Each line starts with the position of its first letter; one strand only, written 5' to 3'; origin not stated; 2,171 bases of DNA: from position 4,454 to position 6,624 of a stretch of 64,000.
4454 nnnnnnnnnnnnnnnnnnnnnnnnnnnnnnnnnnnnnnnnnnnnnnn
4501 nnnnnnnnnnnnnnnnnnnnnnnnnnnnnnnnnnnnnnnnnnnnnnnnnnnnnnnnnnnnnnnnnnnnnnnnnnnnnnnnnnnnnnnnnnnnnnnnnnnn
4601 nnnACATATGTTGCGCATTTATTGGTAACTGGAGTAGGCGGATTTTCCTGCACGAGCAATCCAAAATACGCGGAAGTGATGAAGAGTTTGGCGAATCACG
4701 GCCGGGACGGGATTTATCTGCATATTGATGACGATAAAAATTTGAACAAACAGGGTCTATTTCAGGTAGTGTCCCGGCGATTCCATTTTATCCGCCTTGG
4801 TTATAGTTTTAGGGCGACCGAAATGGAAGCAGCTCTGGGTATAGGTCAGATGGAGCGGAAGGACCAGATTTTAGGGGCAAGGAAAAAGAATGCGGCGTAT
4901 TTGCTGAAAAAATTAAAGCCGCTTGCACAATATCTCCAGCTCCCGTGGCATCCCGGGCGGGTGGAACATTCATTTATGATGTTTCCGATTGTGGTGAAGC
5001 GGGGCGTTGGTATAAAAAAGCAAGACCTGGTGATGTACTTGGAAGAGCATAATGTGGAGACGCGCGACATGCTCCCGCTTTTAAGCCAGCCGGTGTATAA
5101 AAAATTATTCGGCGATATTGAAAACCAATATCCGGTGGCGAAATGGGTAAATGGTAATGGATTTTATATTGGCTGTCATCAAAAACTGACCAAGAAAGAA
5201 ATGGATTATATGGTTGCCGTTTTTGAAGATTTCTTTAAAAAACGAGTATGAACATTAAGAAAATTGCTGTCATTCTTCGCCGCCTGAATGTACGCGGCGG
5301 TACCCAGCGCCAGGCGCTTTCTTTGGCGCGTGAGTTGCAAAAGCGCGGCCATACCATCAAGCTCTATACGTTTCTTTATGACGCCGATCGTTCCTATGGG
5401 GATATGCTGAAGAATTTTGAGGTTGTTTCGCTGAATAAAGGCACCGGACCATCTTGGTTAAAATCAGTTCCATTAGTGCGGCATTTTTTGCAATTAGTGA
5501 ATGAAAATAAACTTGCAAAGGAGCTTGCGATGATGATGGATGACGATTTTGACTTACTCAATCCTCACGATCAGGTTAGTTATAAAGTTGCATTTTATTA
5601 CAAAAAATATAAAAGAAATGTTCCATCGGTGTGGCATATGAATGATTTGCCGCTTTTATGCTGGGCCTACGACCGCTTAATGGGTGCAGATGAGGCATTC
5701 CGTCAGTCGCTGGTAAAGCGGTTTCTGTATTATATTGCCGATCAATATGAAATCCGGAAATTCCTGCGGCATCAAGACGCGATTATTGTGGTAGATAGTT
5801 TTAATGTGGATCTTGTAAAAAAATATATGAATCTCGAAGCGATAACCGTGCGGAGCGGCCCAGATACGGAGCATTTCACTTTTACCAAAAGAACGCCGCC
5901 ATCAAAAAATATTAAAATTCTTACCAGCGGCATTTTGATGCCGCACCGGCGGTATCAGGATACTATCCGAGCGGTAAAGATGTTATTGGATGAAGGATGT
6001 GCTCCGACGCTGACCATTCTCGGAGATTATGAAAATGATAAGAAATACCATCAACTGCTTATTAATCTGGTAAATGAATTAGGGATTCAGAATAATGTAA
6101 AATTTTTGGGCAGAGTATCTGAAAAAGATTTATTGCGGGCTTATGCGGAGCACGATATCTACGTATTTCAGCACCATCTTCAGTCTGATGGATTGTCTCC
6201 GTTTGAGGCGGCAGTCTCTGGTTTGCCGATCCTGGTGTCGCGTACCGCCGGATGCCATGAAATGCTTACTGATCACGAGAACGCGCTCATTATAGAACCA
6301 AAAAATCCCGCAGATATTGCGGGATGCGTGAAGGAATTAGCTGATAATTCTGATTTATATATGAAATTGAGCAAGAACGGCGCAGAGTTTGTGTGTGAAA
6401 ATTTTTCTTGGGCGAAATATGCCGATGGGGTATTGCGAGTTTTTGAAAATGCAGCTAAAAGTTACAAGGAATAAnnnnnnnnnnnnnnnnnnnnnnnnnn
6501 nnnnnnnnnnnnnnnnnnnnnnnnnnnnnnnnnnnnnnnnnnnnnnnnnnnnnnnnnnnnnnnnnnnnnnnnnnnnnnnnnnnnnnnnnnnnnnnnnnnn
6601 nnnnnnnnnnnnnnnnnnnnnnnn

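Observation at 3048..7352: gmd plus a ColD-like His-for-Lys PLP dehydratase: a candidate GDP-3,6-dideoxyhexose (colitose-type) branch without an obvious ColC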

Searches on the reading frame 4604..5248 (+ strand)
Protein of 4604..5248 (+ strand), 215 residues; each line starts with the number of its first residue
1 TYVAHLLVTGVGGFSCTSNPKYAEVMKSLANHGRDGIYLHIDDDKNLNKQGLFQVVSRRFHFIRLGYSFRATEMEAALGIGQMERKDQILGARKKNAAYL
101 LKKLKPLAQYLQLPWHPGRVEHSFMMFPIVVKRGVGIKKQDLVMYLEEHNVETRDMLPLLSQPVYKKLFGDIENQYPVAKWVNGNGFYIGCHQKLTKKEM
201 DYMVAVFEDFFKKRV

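Call 19: search_solved_structures(query=window:4604-5248:+, show_alignments=5, max_evalue=0.00001)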
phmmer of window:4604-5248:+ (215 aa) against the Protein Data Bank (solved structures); distinct sequences matched with E-value up to 0.00001: 10.
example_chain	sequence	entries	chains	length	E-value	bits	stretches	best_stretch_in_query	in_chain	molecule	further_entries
3bcx_A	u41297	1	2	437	1e-22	84.3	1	2-211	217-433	CDP-6-deoxy-L-threo-D-glycero-4-hexulose-3-dehydrase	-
3bb8_A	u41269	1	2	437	1.1e-21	81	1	4-211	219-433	CDP-4-keto-6-deoxy-D-glucose-3-dehydrase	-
2gms_A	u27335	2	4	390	2.5e-14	56.9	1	56-206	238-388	Putative pyridoxamine 5-phosphate-dependent dehydrase, Wbdk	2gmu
3b8x_A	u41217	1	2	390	4.5e-14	56.1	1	57-206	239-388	Pyridoxamine 5-phosphate-dependent dehydrase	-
2r0t_A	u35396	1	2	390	4.6e-14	56.1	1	57-206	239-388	Pyridoxamine 5-phosphate-dependent dehydrase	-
3gr9_A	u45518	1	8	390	4.8e-14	56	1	58-206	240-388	ColD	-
3bn1_A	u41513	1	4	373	3.9e-12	49.8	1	50-208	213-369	Perosamine synthetase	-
3dr4_A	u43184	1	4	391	4.2e-12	49.7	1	50-208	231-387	Putative perosamine synthetase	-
3dr7_A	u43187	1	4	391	4.4e-12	49.6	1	50-208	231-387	Putative perosamine synthetase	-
7b0m_AAA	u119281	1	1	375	1.9e-06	31.2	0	61-179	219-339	Sugar aminotransferase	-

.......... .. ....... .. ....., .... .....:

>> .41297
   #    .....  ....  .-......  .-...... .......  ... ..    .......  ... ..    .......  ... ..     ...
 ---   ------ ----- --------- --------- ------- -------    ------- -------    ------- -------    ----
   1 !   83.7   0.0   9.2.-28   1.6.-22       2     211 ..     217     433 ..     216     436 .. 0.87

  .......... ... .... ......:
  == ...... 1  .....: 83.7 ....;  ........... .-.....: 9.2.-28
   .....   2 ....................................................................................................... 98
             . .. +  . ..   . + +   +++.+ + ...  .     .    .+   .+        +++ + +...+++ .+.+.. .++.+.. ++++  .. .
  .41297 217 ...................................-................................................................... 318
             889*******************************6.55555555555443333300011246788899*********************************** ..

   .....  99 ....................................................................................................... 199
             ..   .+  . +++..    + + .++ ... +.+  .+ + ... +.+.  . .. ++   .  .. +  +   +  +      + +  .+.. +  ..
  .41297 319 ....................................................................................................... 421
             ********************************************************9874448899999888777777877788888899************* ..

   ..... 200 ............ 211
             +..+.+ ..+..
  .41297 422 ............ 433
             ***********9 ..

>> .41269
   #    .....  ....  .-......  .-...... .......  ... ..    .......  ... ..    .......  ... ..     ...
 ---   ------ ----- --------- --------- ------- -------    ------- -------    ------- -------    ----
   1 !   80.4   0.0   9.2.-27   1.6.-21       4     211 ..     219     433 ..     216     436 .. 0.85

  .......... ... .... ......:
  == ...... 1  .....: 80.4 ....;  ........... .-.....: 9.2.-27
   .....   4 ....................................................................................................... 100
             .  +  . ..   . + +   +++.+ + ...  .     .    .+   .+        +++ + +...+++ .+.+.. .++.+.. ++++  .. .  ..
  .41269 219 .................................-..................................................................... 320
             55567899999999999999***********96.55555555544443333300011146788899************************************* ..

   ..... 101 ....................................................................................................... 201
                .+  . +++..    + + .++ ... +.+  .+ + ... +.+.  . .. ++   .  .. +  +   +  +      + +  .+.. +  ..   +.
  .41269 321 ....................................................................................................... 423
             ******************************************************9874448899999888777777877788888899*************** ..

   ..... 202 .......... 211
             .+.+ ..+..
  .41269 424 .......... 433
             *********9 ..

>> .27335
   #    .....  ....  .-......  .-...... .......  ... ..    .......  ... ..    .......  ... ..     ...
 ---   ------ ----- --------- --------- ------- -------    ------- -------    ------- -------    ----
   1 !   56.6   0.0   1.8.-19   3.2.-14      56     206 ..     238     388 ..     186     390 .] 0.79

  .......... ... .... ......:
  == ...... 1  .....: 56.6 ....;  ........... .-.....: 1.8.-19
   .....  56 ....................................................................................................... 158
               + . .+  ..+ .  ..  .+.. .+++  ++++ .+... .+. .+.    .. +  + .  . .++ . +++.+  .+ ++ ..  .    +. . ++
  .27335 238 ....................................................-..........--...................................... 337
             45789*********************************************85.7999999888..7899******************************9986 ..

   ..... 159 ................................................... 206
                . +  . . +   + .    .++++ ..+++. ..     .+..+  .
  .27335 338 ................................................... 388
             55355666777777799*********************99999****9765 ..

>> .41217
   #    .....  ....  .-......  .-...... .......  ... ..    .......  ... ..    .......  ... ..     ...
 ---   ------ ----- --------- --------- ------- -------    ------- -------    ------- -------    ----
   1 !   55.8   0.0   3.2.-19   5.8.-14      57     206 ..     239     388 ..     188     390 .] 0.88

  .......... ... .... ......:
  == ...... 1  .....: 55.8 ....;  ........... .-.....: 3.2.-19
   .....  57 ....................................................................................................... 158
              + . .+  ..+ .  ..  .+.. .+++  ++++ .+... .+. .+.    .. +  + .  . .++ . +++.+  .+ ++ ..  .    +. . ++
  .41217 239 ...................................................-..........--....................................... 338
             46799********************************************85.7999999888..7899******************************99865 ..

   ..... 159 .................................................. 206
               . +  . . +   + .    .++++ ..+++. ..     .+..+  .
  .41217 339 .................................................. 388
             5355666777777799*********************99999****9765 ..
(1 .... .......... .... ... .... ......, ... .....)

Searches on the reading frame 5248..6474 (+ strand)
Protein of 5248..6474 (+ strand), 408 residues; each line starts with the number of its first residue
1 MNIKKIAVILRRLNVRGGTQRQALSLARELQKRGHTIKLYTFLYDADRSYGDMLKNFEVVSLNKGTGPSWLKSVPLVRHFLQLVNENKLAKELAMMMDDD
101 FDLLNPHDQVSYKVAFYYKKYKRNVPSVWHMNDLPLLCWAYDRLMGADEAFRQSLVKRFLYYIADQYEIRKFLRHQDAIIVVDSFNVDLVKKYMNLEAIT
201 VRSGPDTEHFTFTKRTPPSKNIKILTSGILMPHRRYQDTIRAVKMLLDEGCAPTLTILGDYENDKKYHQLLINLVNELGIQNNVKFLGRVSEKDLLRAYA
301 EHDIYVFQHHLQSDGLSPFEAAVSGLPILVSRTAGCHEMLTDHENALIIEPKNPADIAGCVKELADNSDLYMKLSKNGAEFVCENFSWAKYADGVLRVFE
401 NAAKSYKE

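Call 3: search_protein_families(library=pfam, proteins=[window:5248-6474:+])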
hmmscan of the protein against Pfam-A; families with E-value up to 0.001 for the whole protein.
window:5248-6474:+ (408 aa): 6 families
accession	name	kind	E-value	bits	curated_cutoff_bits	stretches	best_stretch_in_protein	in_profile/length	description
PF00534.26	Glycos_transf_1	-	1.4e-25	90.2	26.4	1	214-380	8-171/172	Glycosyl transferases group 1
PF13692.12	Glyco_trans_1_4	-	2.1e-18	67.4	27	1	223-367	3-142/142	Glycosyl transferases group 1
PF13439.12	Glyco_transf_4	-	8e-10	39.4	28.5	1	17-199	2-159/170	Glycosyltransferase Family 4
PF13524.12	Glyco_trans_1_2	-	1.9e-09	38.1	25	1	251-393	15-140/144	Glycosyl transferase-like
PF20706.3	GT4-conflict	-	2.8e-06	27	26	1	199-343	175-323/385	Family 4 Glycosyltransferase in conflict systems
PF13579.12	Glyco_trans_4_4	-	1.4e-05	25.9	29.7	1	17-190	1-142/158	Glycosyl transferase 4-like domain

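Call 4: search_protein_families(library=ncbifam, proteins=[window:5248-6474:+], max_evalue=0.001)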
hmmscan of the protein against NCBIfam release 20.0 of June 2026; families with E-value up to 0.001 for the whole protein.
window:5248-6474:+ (408 aa): 22 families
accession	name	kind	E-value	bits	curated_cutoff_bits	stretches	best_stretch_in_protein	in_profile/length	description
NF041876.1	EPS_EpsE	equivalog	8.5e-31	107.6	400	1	201-393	191-387/389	exopolysaccharide biosynthesis GT4 family glycosyltransferase EpsE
NF038255.1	exopoly_VpsD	equivalog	4.9e-21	75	300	1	176-332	157-313/381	VpsD family glycosyltransferase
TIGR03449.1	mycothiol_MshA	equivalog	8.5e-20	71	462.5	1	22-403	26-404/406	D-inositol-3-phosphate glycosyltransferase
NF041010.1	glycosy_Agl16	equivalog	2.5e-15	56.2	575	1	170-401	128-350/352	glycosylation protein Agl16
TIGR04063.1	stp3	hypoth_equivalog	1.4e-13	50.5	442.05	1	162-401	145-394/397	TIGR04063 family PEP-CTERM/XrtA system glycosyltransferase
TIGR04047.1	MSMEG_0565_glyc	hypoth_equivalog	1.8e-13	50.3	259.85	1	176-399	139-371/373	MSMEG_0565 family glycosyltransferase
TIGR03999.1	thiol_BshA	equivalog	4e-12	45.7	273.7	1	232-400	210-371/375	N-acetyl-alpha-D-glucosaminyl L-malate synthase BshA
TIGR03088.1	stp2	hypoth_equivalog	4.6e-12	45.7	409.05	1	161-401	139-372/374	TIGR03088 family PEP-CTERM/XrtA system glycosyltransferase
TIGR02472.1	sucr_P_syn_N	equivalog_domain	1.8e-10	40.2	576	1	301-397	340-436/439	sucrose-phosphate synthase, putative, glycosyltransferase domain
NF053787.1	GlcN_PG_synth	equivalog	2.2e-09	36.7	480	1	264-401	223-358/361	N-acetylglucosaminyl phosphatidylglycerol synthase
NF038229.1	Glyco4_Geo_Pelo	equivalog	3e-09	36.4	400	1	168-401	102-335/338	GPMC system family 4 glycosyltransferase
NF046085.1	XrtY_assoc_Gly1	equivalog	4.6e-09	35.6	400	1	254-400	239-382/387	XrtY-associated glycosyltransferase XYAG1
TIGR04157.1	glyco_rSAM_CFB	subfamily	6.6e-09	35.2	400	1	224-362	230-361/406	TIGR04157 family glycosyltransferase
NF038295.1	EPS_HpsP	equivalog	1.1e-08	34.5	550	1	230-401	216-386/388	hormogonium polysaccharide biosynthesis glycosyltransferase HpsP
TIGR02470.1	sucr_synth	equivalog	1.1e-08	33.7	810.4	1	269-397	606-743/784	sucrose synthase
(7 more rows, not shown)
